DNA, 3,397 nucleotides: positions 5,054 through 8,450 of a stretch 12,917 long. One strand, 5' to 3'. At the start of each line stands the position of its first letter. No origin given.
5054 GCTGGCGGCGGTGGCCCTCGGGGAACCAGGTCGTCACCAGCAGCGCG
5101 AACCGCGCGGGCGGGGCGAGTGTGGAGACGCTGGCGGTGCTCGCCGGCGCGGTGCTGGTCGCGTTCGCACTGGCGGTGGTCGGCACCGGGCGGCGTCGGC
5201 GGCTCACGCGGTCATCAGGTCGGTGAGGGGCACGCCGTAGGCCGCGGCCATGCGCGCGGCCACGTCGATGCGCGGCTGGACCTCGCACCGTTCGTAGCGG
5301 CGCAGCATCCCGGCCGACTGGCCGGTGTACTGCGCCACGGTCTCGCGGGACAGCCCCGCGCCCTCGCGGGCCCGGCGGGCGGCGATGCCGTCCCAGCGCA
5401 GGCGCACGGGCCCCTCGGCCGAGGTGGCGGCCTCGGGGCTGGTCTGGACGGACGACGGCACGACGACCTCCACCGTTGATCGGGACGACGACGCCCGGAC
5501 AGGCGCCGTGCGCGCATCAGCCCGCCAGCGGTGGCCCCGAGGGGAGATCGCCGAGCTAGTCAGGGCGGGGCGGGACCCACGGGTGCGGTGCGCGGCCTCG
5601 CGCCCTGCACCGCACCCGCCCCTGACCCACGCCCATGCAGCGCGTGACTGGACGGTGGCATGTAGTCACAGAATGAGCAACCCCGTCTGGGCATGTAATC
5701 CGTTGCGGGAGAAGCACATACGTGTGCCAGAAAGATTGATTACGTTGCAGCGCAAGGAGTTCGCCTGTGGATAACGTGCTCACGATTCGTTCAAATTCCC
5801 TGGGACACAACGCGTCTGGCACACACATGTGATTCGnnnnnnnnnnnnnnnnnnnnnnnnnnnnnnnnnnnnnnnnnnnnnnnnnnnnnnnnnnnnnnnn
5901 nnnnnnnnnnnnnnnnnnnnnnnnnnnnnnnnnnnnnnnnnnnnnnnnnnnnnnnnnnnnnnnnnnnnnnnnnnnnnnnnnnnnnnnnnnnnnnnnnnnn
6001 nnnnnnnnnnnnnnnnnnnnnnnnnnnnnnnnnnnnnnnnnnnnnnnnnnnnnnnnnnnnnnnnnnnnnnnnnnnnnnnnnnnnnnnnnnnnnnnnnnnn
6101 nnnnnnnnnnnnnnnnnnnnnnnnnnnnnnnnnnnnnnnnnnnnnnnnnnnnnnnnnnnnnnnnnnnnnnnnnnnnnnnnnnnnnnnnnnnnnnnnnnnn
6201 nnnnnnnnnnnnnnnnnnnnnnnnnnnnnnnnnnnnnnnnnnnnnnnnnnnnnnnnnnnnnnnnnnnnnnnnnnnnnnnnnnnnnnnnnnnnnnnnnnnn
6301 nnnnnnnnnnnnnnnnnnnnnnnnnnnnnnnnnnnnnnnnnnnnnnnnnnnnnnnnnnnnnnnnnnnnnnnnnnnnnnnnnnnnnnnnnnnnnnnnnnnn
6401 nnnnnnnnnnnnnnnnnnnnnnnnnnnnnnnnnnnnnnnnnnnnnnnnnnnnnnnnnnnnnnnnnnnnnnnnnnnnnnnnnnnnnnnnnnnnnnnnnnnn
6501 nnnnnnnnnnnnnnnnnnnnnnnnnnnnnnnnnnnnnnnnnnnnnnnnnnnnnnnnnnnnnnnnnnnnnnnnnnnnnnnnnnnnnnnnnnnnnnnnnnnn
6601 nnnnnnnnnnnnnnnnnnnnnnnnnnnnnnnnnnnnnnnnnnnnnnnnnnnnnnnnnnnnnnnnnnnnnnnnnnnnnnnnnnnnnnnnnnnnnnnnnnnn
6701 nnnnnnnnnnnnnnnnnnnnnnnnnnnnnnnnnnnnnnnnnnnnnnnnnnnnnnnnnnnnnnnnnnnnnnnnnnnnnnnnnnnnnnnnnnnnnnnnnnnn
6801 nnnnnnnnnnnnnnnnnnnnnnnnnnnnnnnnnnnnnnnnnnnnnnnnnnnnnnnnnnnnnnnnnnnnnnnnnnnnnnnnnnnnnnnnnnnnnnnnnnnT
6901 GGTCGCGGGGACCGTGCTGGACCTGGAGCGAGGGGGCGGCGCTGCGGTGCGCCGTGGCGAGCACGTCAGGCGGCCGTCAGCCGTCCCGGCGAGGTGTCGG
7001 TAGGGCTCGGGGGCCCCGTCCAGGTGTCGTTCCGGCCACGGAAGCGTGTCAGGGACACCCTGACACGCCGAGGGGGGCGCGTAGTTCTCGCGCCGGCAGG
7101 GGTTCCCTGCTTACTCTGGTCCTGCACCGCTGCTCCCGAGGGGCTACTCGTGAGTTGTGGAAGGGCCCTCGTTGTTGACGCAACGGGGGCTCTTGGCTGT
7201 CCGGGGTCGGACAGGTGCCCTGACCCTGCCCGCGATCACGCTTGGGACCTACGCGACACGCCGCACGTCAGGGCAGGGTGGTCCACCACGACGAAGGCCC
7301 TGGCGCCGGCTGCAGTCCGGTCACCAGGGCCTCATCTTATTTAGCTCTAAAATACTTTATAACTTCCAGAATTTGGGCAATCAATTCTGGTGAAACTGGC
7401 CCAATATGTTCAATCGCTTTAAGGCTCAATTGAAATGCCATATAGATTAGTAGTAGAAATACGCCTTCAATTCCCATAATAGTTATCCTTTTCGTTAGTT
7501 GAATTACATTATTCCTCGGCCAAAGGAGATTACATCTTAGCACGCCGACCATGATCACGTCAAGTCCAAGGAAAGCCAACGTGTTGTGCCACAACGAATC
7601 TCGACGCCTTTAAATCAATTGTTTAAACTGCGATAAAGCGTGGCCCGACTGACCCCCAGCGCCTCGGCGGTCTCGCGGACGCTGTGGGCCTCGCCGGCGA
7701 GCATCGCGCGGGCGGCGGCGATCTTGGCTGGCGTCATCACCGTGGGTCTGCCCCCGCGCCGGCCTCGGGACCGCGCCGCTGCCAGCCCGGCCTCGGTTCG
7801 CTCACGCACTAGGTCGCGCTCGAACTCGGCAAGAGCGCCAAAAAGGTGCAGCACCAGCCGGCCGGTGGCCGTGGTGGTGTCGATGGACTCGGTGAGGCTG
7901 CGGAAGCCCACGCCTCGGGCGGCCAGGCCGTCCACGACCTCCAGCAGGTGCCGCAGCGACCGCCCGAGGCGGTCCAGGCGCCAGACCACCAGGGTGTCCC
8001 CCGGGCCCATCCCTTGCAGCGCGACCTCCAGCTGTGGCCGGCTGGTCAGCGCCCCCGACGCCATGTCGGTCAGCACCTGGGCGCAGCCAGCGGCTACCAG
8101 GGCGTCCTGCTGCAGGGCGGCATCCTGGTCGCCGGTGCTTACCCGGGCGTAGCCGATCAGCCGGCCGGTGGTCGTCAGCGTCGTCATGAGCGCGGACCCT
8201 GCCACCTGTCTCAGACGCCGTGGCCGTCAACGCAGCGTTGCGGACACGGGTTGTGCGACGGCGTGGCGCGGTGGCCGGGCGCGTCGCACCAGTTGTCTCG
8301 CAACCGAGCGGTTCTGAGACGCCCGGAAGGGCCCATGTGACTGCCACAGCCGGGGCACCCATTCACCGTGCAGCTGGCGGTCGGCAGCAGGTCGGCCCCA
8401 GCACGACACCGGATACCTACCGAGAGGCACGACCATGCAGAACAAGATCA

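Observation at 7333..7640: Sharp ~300-bp low-GC island fused to the last codons of the serine recombinase gene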

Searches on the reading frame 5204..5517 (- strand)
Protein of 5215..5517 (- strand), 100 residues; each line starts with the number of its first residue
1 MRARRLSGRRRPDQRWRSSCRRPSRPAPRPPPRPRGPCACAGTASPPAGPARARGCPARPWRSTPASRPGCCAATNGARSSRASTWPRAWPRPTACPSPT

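Call 10: search_protein_families(library=pfam, proteins=[window:5215-5517:-], max_evalue=0.01)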
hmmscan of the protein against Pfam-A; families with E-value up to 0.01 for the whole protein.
window:5215-5517:- (100 aa): 0 families

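Call 73: search_protein_families(library=ncbifam, proteins=[window:5204-5461:-], max_evalue=0.001)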
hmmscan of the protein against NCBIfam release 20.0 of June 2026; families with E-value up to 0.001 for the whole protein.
window:5204-5461:- (85 aa): 3 families
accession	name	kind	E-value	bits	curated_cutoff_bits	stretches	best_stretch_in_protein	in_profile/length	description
NF041951.1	phage_RstR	subfamily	8.4e-07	29.2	80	1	30-82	9-61/108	RstR family transcriptional repressor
TIGR00270.2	TIGR00270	equivalog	2.4e-06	27.4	110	1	29-81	81-133/159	multiprotein bridging factor aMBF1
NF003162.0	PRK04140.1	equivalog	4.1e-05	22.8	263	1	13-81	116-184/317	transcriptional regulator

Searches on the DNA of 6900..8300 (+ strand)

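Call 6: search_dna_similar(query=window:7000-8300:+, collection=plasmids, mode=near)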
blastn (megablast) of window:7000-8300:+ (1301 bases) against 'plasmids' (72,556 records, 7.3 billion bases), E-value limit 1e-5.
Records with a match: 1; places in all: 1; records where one place covers at least 80% of the query: 0.
Best place of each record, by identity: 60-80% 1.
By first word of the organism name: Iamia 1.
By predicted mobility (MOB-suite, as given by PLSDB): non-mobilizable 1.
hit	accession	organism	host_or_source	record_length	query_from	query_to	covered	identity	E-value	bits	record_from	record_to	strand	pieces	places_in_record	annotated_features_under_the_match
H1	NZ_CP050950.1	Iamia sp. SCSIO 61187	whole organism,ocean sediment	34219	709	1007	23%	79.1%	3e-49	204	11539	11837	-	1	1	recombinase family protein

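Call 7: search_dna_similar(query=window:7300-7660:+, collection=plasmids, mode=distant)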
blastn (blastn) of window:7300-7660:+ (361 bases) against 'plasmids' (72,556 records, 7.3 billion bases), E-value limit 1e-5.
No match.

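Call 13: search_rna_families(source=window, start=6900, end=7900, threshold=evalue, max_evalue=1)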
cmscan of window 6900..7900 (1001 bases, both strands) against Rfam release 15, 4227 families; matches with E-value up to 1: 1.
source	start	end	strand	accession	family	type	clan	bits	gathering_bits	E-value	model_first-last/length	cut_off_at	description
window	7083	7148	+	RF03191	mir-1913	Gene; miRNA;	-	19.5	105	0.66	1-80/80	no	mir-1913 microRNA precursor family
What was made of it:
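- There is no Rfam match (call 13).
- Tried and rejected: Rfam gave no credible hit (call 13).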

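Call 58: search_dna_similar(query=window:7300-7660:+, collection=phages, mode=distant, max_evalue=0.1)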
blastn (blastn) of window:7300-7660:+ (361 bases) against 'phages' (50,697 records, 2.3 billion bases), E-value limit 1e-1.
No match.

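Call 60: search_dna_similar(query=window:7300-7660:+, collection=ecoli_genomes, mode=distant, max_evalue=0.1)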
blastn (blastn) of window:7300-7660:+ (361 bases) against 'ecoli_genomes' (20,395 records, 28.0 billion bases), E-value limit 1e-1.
No match.
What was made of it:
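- There is no match in E. coli genomes, plasmids or phages (calls 7, 58, 60).
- Tried and rejected: DNA searches with the island found no match in plasmids, phages or E. coli genomes (calls 7, 58, 60).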

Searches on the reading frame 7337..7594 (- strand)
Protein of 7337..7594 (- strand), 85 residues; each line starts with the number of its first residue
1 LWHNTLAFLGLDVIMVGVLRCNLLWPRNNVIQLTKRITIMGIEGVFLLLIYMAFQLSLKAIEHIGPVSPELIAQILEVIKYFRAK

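Call 8: search_protein_families(library=pfam, proteins=[window:7337-7594:-], max_evalue=1)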
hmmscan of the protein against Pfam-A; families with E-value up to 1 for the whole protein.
window:7337-7594:- (85 aa): 0 families

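Call 11: find_homologous_proteins(query=window:7337-7594:-, max_evalue=10)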
Query window:7337-7594:-: 1 candidates shared short words with the query, none scored E <= 10.
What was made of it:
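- Tried and rejected: The 85-aa reading had no hit (call 11).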

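Call 49: search_protein_families(library=ncbifam, proteins=[window:7337-7594:-], max_evalue=1)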
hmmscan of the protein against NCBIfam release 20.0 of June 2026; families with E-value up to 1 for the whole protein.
window:7337-7594:- (85 aa): 0 families

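Call 50: search_protein_families(library=phrogs, proteins=[window:7337-7594:-], max_evalue=1)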
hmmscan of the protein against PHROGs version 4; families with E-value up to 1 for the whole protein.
window:7337-7594:- (85 aa): 0 families
